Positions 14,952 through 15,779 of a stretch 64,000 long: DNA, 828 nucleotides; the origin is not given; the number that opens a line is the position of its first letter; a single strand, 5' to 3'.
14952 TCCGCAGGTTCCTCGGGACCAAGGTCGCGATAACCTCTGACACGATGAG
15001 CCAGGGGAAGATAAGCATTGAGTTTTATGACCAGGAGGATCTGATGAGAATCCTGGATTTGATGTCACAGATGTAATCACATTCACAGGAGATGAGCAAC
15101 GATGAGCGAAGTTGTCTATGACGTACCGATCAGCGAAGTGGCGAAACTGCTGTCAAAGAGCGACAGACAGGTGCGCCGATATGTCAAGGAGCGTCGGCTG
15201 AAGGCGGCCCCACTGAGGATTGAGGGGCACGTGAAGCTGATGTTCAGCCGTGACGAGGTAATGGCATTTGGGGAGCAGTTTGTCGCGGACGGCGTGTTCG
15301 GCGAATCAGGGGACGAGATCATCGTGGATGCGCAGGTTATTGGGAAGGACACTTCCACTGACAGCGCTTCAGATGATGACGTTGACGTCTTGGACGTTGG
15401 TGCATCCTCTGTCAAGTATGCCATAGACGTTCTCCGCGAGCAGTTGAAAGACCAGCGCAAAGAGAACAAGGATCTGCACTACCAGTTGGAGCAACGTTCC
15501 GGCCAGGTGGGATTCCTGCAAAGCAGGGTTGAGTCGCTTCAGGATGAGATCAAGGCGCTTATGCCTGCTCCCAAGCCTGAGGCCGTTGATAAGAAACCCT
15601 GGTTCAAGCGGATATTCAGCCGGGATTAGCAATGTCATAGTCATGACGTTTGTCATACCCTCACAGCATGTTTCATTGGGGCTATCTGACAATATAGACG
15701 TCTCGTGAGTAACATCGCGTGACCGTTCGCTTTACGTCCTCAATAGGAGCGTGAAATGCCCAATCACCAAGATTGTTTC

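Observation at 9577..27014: Localized array of >=22 copies of (T).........(A) across 17 kb centred on the orphan parB / HTH-coiled-coil operon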

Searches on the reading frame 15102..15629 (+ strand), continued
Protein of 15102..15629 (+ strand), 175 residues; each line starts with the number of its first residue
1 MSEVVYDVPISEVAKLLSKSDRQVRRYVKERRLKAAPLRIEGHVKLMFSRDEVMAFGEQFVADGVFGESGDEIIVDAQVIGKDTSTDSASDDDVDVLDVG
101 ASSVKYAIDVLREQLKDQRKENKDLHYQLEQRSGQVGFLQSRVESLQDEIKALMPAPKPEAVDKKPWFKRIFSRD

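Call 47: fold_search(model_id=the predicted structure, library=pdb)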
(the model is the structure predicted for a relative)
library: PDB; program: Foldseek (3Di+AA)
matches with E <= 10: 918; with E <= 0.001: 0
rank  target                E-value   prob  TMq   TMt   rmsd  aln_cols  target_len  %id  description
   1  5i44_B                5.3e-03  1.00  0.27  0.62   2.7        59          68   22  Structure of RacA-DNA complex; P21 form (released 2016-05-04)
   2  5i44_I                8.0e-03  1.00  0.28  0.68   3.2        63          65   21  Structure of RacA-DNA complex; P21 form (released 2016-05-04)
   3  5i44_A                9.7e-03  1.00  0.28  0.66   2.8        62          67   21  Structure of RacA-DNA complex; P21 form (released 2016-05-04)
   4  4r4e_B                1.0e-02  1.00  0.26  0.48   3.3        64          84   34  Structure of GlnR-DNA complex (released 2015-03-04)
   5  5c8d_E                1.5e-02  1.00  0.27  0.18   2.9        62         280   21  Crystal structure of full-length Thermus thermophilus CarH bound to adenosylcobalamin (dark state) (released 2015-09-30)
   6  7tea_C                1.5e-02  1.00  0.26  0.52   3.1        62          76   29  Crystal structure of S. aureus GlnR-DNA complex (released 2022-06-29)
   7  4r4e_A                1.7e-02  1.00  0.27  0.51   3.0        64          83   34  Structure of GlnR-DNA complex (released 2015-03-04)
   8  4j2n_C                1.9e-02  1.00  0.23  0.63   4.6        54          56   28  Crystal Structure of mycobacteriophage Pukovnik Xis (released 2013-10-23)
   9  5i41                  2.2e-02  1.00  0.26  0.59   3.2        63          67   27  Structure of the apo RacA DNA binding domain (released 2016-05-04)
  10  3hh0_B                2.2e-02  0.97  0.28  0.35  13.3       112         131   19  Crystal structure of a transcriptional regulator, MerR family from Bacillus cereus (released 2009-05-26)
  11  7tea_B                2.7e-02  0.99  0.27  0.52   3.5        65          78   28  Crystal structure of S. aureus GlnR-DNA complex (released 2022-06-29)
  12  5i44_K                2.8e-02  1.00  0.27  0.64   2.5        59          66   22  Structure of RacA-DNA complex; P21 form (released 2016-05-04)
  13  4j2n_A                2.8e-02  1.00  0.23  0.65   2.7        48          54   31  Crystal Structure of mycobacteriophage Pukovnik Xis (released 2013-10-23)
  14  3d71_A                2.8e-02  0.93  0.27  0.18  15.3       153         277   16  Crystal structure of E253Q BMRR bound to 22 base pair promoter site (released 2008-08-26)
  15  3hh0_A                4.5e-02  0.99  0.27  0.34   3.5        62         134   27  Crystal structure of a transcriptional regulator, MerR family from Bacillus cereus (released 2009-05-26)
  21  5i44_G                6.8e-02  0.99  0.27  0.62   3.0        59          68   22  Structure of RacA-DNA complex; P21 form (released 2016-05-04)
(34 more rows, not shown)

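Call 59: find_encoding_contigs(protein=P0087, flank=10000, max_places=1)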
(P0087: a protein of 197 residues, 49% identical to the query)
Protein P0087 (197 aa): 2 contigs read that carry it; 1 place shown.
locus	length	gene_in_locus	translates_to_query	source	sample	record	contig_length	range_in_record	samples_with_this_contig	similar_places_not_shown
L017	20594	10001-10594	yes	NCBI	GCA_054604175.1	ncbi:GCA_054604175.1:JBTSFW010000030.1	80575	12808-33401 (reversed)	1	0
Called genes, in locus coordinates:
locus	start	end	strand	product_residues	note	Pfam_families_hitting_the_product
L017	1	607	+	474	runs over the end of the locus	-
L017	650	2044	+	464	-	-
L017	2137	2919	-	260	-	PF07963:N_methyl, PF07596:SBP_bac_10 (weak)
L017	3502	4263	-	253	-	PF07963:N_methyl, PF07596:SBP_bac_10 (weak)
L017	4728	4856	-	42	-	-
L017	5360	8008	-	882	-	PF01074:Glyco_hydro_38N, PF09261:Alpha-mann_mid, PF07748:Glyco_hydro_38C, PF17677:Glyco_hydro38C2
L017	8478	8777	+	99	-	PF04316:FlgM (weak)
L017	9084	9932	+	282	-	PF02195:ParB_N, PF17762:HTH_ParB, PF23552:ParB_C (weak)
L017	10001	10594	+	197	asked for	-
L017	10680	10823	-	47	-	-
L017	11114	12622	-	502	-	PF00171:Aldedh (weak)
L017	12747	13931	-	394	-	-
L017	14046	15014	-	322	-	PF00365:PFK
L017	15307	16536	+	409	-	PF00248:Aldo_ket_red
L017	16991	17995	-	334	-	PF13406:SLT_2 (faint), PF01464:SLT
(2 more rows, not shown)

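Call 60: find_encoding_contigs(protein=P0079, flank=10000, max_places=1)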
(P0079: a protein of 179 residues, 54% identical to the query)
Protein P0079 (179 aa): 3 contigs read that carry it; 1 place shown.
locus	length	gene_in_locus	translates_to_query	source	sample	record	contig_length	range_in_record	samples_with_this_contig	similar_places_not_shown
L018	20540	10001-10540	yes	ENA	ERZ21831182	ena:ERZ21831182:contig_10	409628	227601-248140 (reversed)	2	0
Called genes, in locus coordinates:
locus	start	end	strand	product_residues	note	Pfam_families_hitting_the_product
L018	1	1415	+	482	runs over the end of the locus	-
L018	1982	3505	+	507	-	PF05598:DUF772, PF01609:DDE_Tnp_1, PF13751:DDE_Tnp_1_6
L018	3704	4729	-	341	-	PF00331:Glyco_hydro_10 (weak), PF11790:Glyco_hydro_cc (weak)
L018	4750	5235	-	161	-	-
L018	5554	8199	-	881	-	PF01074:Glyco_hydro_38N, PF09261:Alpha-mann_mid, PF07748:Glyco_hydro_38C, PF17677:Glyco_hydro38C2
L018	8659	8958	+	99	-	PF04316:FlgM (weak)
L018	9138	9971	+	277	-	PF02195:ParB_N, PF17762:HTH_ParB, PF23552:ParB_C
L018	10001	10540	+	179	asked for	-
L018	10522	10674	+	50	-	-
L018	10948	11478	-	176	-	PF06445:GyrI-like (weak)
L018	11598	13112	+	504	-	PF00005:ABC_tran, PF13304:AAA_21 (faint), PF00005:ABC_tran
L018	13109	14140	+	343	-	PF02653:BPD_transp_2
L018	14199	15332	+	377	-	PF01637:ATPase_2 (weak), PF00910:RNA_helicase (faint), PF13173:AAA_14, PF13635:DUF4143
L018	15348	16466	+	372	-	PF01546:Peptidase_M20 (weak), PF05343:Peptidase_M42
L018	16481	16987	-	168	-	-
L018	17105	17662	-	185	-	PF13302:Acetyltransf_3, PF13420:Acetyltransf_4, PF00583:Acetyltransf_1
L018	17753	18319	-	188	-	PF05258:DciA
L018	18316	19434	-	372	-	PF02463:SMC_N, PF13175:AAA_15, PF13476:AAA_23, PF13304:AAA_21 (weak)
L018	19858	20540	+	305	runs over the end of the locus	-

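Call 61: find_encoding_contigs(protein=P0089, flank=10000, max_places=1)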
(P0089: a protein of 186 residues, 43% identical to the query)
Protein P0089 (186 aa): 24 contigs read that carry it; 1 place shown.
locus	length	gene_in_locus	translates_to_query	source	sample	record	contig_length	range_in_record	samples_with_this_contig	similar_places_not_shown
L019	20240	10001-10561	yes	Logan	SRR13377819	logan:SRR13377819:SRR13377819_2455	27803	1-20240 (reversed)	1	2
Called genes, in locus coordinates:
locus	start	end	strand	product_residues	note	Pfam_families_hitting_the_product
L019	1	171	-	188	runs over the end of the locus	PF05258:DciA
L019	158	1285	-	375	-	PF02463:SMC_N, PF13175:AAA_15, PF13476:AAA_23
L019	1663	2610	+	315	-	-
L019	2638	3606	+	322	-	PF00365:PFK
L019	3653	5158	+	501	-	-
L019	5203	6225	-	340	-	PF11790:Glyco_hydro_cc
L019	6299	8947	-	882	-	PF01074:Glyco_hydro_38N, PF09261:Alpha-mann_mid, PF07748:Glyco_hydro_38C, PF17677:Glyco_hydro38C2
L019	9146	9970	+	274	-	PF02195:ParB_N, PF17762:HTH_ParB, PF23552:ParB_C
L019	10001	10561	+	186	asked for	PF12728:HTH_17 (weak)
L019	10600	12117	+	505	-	PF00005:ABC_tran, PF13304:AAA_21 (faint), PF00005:ABC_tran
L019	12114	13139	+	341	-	PF02653:BPD_transp_2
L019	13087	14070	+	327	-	PF02653:BPD_transp_2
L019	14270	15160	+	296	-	PF01263:Aldose_epim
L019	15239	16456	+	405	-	PF05448:AXE1, PF01738:DLH (faint), PF00326:Peptidase_S9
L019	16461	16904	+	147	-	-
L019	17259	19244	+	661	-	-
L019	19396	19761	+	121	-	-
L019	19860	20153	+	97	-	-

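Call 63: search_protein_representatives(alignment_id=A1)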
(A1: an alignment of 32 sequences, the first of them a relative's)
Query: 32 sequences, 180 profile positions. Proteins with E-value up to 0.001 (for the whole library): 120; up to 1e-10: 8; up to 1e-30: 5. The best 120 are listed.
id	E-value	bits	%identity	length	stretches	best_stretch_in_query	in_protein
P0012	5.7e-76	270.5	-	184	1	5-179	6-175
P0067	8.9e-76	269.9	-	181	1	1-178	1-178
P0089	4.6e-63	228.5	-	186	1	2-178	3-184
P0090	5.0e-49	182.8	-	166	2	52-179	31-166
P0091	2.4e-35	138.2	-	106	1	76-180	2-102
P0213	4.9e-27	111.1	-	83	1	1-69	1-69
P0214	9.7e-12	61.3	-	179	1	7-178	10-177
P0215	3.7e-11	59.4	-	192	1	8-179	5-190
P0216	4.8e-09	52.5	-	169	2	116-178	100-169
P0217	8.8e-09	51.6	-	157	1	51-178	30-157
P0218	1.6e-08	50.7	-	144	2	110-179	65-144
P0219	2.7e-08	50.1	-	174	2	99-179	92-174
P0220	3.4e-08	49.7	-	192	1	9-163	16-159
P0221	6.4e-08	48.8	-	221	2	70-178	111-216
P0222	1.1e-07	48.1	-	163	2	7-36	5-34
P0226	1.9e-07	47.3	-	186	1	9-178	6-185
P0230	9.4e-07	45.0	-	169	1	8-179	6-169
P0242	7.8e-06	42.0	-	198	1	8-178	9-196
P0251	1.6e-05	41.0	-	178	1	1-178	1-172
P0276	8.2e-05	38.7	-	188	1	7-178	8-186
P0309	5.1e-04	36.1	-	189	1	7-178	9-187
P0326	9.1e-04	35.3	-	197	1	3-179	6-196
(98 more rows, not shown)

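Call 65: list_cluster_members(proteins=[P0214, P0215, P0220, P0226, P0230, P0242, P0251, P0276, P0309, P0326])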
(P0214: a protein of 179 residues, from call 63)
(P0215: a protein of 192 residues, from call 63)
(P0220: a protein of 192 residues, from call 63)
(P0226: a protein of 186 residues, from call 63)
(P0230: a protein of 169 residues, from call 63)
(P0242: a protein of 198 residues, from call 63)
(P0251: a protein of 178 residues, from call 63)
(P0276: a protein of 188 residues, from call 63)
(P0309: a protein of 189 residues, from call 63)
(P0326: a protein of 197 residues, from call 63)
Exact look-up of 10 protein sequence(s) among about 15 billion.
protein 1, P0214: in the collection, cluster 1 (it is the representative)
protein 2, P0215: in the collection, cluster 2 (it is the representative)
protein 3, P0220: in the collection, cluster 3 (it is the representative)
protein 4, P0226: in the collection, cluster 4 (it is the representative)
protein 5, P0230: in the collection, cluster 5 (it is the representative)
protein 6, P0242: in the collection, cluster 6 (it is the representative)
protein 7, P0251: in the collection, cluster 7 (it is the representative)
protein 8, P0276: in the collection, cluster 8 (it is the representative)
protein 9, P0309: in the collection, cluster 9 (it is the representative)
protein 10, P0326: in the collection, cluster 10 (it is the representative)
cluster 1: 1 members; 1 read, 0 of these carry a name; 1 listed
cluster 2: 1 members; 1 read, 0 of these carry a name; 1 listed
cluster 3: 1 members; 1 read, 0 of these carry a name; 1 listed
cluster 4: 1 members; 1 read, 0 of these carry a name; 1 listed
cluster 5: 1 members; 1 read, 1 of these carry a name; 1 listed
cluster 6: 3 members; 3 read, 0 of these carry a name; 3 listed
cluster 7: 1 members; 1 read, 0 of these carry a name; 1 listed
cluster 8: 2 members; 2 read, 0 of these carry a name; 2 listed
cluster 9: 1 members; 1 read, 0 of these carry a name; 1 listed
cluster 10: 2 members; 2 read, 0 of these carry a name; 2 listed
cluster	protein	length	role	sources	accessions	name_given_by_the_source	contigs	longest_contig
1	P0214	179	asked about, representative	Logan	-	-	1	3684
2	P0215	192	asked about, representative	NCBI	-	-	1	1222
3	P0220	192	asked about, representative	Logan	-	-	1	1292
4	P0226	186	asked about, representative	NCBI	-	-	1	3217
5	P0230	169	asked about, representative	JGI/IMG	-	hypothetical protein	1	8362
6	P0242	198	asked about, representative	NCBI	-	-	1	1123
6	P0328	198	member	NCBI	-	-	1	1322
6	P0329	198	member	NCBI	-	-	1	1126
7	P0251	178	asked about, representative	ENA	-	-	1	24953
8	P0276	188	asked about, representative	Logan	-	-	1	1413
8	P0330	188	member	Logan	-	-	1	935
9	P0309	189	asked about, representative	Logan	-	-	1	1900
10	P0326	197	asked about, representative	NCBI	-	-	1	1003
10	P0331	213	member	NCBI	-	-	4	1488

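Call 67: find_homologous_proteins(query=A3, max_evalue=0.00001)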
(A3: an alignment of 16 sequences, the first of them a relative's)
Query A3 (16 sequences) (192 aa, profile of the alignment): 68 proteins with E <= 0.00001 among 8000 candidates.
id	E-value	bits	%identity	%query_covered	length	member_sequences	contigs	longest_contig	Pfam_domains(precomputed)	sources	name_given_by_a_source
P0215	3.5e-56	209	100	100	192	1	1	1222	PF12728.14,PF08220.19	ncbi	-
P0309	3.4e-52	196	32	96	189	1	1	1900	PF12728.14,PF00376.30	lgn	-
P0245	3.3e-44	170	37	96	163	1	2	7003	PF12728.14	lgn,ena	-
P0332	1.5e-41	161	39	98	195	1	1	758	PF12728.14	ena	-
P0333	1.2e-39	155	38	98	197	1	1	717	PF12728.14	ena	-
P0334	8.5e-39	152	38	96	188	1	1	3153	PF12728.14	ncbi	-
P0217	7.7e-38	149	47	96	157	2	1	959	PF12728.14,PF08220.19,PF08281.19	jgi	jgi:excisionase family DNA binding protein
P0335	1.3e-37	148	37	96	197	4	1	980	PF12728.14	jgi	jgi:excisionase family DNA binding protein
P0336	4.2e-37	147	29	99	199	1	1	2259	PF12728.14,PF00376.30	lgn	-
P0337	6.3e-37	146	39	26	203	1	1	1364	PF12728.14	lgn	-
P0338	1.3e-36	145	40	96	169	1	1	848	PF12728.14,PF08220.19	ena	-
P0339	1.7e-36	145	36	98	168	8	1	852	PF12728.14,PF08220.19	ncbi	-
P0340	1.9e-36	145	27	97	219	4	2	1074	PF12728.14,PF00376.30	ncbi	-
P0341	3.8e-36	144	40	95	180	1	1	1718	PF12728.14,PF13404.13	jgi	jgi:excisionase family DNA binding protein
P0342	5.1e-36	143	38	36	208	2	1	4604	PF12728.14,PF00376.30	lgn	-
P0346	2.0e-34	138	39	96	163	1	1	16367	PF12728.14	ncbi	-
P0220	5.7e-31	127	-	-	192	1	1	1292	PF12728.14,PF13411.13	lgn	-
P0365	3.2e-26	111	-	-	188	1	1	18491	PF12728.14,PF13411.13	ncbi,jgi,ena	-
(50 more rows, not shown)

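Call 68: find_encoding_contigs(protein=P0346, flank=10000, max_places=2)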
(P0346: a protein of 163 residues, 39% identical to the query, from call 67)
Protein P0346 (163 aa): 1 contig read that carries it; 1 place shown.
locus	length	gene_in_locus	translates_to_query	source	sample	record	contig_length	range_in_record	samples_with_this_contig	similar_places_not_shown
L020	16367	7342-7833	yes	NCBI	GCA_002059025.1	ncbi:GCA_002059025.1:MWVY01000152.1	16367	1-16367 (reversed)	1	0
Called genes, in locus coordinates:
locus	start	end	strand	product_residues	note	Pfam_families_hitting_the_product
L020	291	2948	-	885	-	PF00211:Guanylate_cyc, PF13176:TPR_7 (faint), PF00931:NB-ARC (weak), PF13401:AAA_22 (weak), PF25872:HTH_77, PF17874:TPR_MalT, PF13424:TPR_12, PF13374:TPR_10 (weak), +1 more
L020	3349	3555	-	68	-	-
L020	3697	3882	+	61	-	-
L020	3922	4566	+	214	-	PF04087:DUF389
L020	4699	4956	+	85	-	-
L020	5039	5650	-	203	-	-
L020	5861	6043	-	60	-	-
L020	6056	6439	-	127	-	-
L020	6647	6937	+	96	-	PF12728:HTH_17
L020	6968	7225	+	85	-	-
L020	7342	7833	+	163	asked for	PF12728:HTH_17 (weak)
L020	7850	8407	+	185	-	-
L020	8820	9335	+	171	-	-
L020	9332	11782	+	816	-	PF09250:Prim-Pol, PF13481:AAA_25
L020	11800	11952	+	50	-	-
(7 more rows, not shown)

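Call 69: find_encoding_contigs(protein=P0365, flank=10000, max_places=2)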
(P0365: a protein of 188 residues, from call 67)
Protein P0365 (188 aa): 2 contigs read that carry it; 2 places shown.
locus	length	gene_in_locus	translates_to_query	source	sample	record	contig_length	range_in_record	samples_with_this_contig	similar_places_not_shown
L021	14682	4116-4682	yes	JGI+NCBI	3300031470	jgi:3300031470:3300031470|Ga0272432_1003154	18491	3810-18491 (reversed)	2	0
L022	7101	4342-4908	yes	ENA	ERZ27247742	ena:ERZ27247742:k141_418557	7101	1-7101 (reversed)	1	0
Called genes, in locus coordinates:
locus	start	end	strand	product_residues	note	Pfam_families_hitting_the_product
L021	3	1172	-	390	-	?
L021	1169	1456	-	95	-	-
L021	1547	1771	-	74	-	PF13411:MerR_1, PF00376:MerR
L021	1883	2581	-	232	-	-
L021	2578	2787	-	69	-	-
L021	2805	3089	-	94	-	-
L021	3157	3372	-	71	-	PF12728:HTH_17 (weak)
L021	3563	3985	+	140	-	-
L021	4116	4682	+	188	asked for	PF12728:HTH_17, PF13411:MerR_1 (weak)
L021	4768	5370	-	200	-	PF05119:Terminase_4 (weak)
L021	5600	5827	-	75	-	-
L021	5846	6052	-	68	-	-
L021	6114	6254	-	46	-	-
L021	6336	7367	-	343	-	PF05065:Phage_capsid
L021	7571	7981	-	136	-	-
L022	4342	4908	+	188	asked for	PF12728:HTH_17, PF13411:MerR_1 (weak)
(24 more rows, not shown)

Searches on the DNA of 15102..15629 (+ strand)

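Call 76: search_rna_families(sources=[L004, L006, L007, L010, L012, L014, L017], threshold=gathering)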
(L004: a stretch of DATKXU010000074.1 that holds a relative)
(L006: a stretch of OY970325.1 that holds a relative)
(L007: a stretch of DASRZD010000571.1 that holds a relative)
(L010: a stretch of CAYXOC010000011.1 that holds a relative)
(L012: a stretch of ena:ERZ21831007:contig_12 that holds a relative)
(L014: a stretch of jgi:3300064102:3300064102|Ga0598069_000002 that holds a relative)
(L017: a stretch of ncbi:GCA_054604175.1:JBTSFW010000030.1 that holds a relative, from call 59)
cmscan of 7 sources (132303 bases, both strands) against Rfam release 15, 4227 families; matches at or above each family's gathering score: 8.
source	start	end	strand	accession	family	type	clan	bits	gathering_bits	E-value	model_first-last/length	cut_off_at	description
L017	8334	8423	+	RF01051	c-di-GMP-I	Cis-reg; riboswitch;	CL00126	80.7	35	5.8e-14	1-87/87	no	c-di-GMP-I riboswitch aptamer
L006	8118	8226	+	RF01051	c-di-GMP-I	Cis-reg; riboswitch;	CL00126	80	35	8.5e-14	1-87/87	no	c-di-GMP-I riboswitch aptamer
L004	8460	8556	+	RF01051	c-di-GMP-I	Cis-reg; riboswitch;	CL00126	78.5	35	1.9e-13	1-87/87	no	c-di-GMP-I riboswitch aptamer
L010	8030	8141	+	RF03167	c-di-GMP-I-GGC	Cis-reg; riboswitch;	CL00126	68.9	59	6.9e-14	1-80/80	no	c-di-GMP-I-GGC riboswitch aptamer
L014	8195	8284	+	RF03167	c-di-GMP-I-GGC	Cis-reg; riboswitch;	CL00126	67.1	59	2.2e-13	1-80/80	no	c-di-GMP-I-GGC riboswitch aptamer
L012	8180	8279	+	RF03167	c-di-GMP-I-GGC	Cis-reg; riboswitch;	CL00126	64.5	59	1.3e-12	1-80/80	no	c-di-GMP-I-GGC riboswitch aptamer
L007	5125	5222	+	RF03167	c-di-GMP-I-GGC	Cis-reg; riboswitch;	CL00126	61.7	59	7.9e-12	1-80/80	no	c-di-GMP-I-GGC riboswitch aptamer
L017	18090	18179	-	RF00005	tRNA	Gene; tRNA;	CL00001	59.1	29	6.4e-10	1-71/71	no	tRNA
